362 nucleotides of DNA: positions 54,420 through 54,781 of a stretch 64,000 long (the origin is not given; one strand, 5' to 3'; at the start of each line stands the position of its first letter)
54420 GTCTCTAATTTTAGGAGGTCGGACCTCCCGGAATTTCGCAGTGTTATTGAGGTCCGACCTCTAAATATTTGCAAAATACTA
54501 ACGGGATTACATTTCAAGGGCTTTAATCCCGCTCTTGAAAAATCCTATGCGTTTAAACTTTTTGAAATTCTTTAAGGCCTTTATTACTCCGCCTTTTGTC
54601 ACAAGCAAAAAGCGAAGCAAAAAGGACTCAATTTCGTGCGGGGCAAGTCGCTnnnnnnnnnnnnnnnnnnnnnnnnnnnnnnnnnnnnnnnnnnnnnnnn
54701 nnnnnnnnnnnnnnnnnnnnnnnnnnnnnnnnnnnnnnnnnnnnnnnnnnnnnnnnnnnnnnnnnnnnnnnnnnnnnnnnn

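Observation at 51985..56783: SipW-type signal peptidase operon with three cognate TasA/camelysin-class proteins, one a lamin-tail-domain giant, in a CPR-like genome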

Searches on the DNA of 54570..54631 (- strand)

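Call 68: build_rna_model(alignment_id=A4, structure=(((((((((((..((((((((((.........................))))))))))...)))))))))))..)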
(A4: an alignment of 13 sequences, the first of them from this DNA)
Model R1 built from alignment A4 (13 sequences, 74 columns); structure: as given.
model positions 62; base pairs 21; branch points 0; effective number of sequences 13; information 0.804 bits per position. Calibrated on 0.2 Mb of random sequence (short: E-values are rough).
structure used (alignment columns):
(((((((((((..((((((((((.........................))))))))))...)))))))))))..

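Call 69: search_with_rna_model(model_id=R1, source=window, max_evalue=1, filters=off, show_alignments=3)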
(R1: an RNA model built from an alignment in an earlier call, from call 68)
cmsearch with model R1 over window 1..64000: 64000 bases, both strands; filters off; matches with E-value up to 1: 6.
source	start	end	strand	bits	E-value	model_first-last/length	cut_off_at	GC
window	54570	54631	-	66.1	7e-13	1-62/62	no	0.4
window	50696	50745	+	22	0.015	1-62/62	no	0.32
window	54572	54633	+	21.4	0.021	1-62/62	no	0.39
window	25247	25291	+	18.2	0.12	1-62/62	no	0.31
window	60832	60881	-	17.6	0.16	1-62/62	no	0.4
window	50694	50743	-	14.3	0.95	1-62/62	no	0.36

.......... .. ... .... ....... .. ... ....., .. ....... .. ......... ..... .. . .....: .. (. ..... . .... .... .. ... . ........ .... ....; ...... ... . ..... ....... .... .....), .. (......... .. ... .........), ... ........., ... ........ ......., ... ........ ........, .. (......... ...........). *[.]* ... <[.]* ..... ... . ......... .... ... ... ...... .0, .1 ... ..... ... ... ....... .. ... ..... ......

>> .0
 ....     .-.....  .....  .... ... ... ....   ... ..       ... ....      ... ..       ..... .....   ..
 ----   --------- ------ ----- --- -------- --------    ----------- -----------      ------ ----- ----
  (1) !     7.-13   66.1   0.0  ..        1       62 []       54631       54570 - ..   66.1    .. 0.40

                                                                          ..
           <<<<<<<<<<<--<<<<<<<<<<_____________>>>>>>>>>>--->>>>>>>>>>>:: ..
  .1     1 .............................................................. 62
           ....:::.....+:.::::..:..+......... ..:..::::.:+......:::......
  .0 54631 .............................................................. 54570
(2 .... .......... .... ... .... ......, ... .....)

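Call 70: search_with_rna_model(model_id=R1, sources=[L009, L010, L011, L012, L013, L014, L015, L016, L017, L018, L019, L020, L021, L022, L023, L024, L025, L026, L027, L028, L029, L030, L031, L032, L033, L034, L035, L036, L037, L038, L039, L040, L041, L042, L043, L044, L045, L046, L047, L048, L049, L050, L051, L052, L053, L054, L055, L056, L057, L058, L059, L060, L061, L062, L063, L064, L065, L066, L067, L068, L069, L070, L071, L072, L073, L074, L075, L076, L077, L078, L079, L080, L081, L082, L083, L084, L085, L086, L087, L088, L004], max_evalue=0.1, make_alignment=true)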
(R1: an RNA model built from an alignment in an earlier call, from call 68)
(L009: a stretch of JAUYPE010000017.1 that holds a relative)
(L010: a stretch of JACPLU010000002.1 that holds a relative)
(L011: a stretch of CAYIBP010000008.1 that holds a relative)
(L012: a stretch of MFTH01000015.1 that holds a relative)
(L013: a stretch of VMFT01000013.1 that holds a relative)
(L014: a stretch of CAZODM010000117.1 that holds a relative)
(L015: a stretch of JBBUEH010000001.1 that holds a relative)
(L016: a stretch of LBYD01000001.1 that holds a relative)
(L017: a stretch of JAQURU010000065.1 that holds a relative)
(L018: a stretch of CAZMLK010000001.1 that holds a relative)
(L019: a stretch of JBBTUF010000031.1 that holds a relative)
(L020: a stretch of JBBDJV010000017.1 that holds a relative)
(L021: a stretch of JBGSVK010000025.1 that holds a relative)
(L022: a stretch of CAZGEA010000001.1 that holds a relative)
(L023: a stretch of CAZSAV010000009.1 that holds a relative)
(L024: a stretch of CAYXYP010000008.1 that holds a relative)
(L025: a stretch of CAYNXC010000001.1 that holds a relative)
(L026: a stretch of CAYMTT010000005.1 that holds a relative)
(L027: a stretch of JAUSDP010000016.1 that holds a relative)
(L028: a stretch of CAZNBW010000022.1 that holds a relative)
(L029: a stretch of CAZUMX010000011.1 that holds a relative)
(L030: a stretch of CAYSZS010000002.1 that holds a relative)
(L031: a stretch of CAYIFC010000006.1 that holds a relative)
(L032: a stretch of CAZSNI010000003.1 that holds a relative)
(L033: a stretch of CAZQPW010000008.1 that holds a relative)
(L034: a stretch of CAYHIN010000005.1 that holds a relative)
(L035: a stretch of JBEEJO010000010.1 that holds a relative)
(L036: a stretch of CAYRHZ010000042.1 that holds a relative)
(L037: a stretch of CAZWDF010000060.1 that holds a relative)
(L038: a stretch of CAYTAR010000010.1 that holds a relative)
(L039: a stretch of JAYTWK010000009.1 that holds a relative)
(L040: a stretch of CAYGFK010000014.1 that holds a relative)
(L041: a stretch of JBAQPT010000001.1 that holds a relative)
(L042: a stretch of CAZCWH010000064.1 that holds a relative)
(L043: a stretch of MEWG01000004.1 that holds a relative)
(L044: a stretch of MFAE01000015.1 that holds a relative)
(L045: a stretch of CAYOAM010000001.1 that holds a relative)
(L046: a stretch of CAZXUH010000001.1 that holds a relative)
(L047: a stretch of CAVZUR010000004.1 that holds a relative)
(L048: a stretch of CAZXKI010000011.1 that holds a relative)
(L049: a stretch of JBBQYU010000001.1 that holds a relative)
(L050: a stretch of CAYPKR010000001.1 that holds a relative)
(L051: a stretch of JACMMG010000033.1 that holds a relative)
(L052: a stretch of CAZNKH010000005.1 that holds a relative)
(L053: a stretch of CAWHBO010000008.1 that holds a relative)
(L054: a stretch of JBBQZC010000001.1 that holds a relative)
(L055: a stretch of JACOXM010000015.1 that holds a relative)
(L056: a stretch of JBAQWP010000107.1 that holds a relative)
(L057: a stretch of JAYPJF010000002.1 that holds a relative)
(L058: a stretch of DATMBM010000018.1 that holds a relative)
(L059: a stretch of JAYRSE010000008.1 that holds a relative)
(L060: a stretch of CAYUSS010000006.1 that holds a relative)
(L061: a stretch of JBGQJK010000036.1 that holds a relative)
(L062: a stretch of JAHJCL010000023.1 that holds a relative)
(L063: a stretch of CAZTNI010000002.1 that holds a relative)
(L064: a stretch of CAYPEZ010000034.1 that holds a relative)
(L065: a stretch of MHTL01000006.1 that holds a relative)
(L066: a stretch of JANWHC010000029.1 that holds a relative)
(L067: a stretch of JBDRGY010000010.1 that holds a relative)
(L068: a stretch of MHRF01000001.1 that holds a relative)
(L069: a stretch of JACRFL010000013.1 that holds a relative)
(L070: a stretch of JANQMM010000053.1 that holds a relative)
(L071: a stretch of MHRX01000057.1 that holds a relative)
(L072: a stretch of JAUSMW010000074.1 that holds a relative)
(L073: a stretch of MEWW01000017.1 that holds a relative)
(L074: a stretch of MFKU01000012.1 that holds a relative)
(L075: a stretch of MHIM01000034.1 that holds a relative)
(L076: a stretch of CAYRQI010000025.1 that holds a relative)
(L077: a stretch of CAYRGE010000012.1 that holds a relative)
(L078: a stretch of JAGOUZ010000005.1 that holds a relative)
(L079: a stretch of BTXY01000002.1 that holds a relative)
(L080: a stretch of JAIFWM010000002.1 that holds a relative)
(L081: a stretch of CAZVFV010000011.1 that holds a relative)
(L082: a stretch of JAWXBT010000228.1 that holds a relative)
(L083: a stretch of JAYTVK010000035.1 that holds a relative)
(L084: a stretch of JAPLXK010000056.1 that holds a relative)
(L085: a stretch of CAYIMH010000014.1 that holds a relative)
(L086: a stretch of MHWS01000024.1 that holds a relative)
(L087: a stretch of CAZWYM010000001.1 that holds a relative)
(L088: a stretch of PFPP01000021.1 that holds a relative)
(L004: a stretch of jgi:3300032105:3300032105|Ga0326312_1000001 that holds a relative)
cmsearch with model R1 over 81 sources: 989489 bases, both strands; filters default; matches with E-value up to 0.1: 37.
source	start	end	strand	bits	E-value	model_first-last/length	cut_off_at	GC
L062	9009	9070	+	65.1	1.9e-11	1-62/62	no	0.31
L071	7585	7646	+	63.3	5e-11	1-62/62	no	0.58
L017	602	663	+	62.6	7.5e-11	1-62/62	no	0.32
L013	7772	7833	+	58.8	5.6e-10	1-62/62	no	0.52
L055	9765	9826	+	58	8.5e-10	1-62/62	no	0.45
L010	7800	7855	+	56.9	1.6e-09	1-62/62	no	0.48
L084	7548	7607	+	54.8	5e-09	1-62/62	no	0.33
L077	1478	1551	+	53.4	1e-08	1-62/62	no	0.31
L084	6132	6193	+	53.3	1.1e-08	1-62/62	no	0.27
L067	6893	6952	+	51.5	2.8e-08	1-62/62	no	0.43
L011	7802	7854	+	51.3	3.2e-08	1-62/62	no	0.34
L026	2500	2559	+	49.4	8.7e-08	1-62/62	no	0.38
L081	7672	7724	+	49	1.1e-07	1-62/62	no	0.47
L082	2989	3041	+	49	1.1e-07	1-62/62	no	0.47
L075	7599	7653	+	47.2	2.9e-07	1-62/62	no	0.4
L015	7767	7822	+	46.2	5.1e-07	1-62/62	no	0.48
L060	65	151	+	46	5.7e-07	1-62/62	no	0.26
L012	7769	7829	+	43.6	2.1e-06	1-62/62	no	0.34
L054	8405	8461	+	41.4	6.6e-06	1-62/62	no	0.28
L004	10793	10895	+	40.4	1.1e-05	1-62/62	no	0.46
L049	9731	9785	+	37.2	6.2e-05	1-62/62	no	0.49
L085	2384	2459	+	36.9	7.6e-05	1-62/62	no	0.53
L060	1389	1453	+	36.2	0.00011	1-62/62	no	0.35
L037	3053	3191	+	34.2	0.00032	1-62/62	no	0.45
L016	6877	6933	+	33.4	0.00049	1-62/62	no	0.47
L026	1085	1147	+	31.9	0.0011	1-62/62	no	0.44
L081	7670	7722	-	31.7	0.0012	1-62/62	no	0.45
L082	2987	3039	-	31.7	0.0012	1-62/62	no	0.45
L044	9591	9653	+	28.9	0.0055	1-62/62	no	0.46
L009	7827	7888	+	28.6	0.0067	1-62/62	no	0.56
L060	1387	1451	-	26.6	0.019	1-62/62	no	0.37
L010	7798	7853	-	26.2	0.024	1-62/62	no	0.48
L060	63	149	-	25.1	0.043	1-62/62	no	0.26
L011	7800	7852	-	24.7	0.053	1-62/62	no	0.36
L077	1476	1549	-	24.3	0.069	1-62/62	no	0.31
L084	7546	7605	-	23.9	0.083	1-62/62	no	0.33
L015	7765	7820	-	23.9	0.085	1-62/62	no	0.48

Alignment A5: 37 matches aligned to the model, 168 columns, each read 5' to 3' on its own strand. Consensus structure (alignment columns), stored with it:
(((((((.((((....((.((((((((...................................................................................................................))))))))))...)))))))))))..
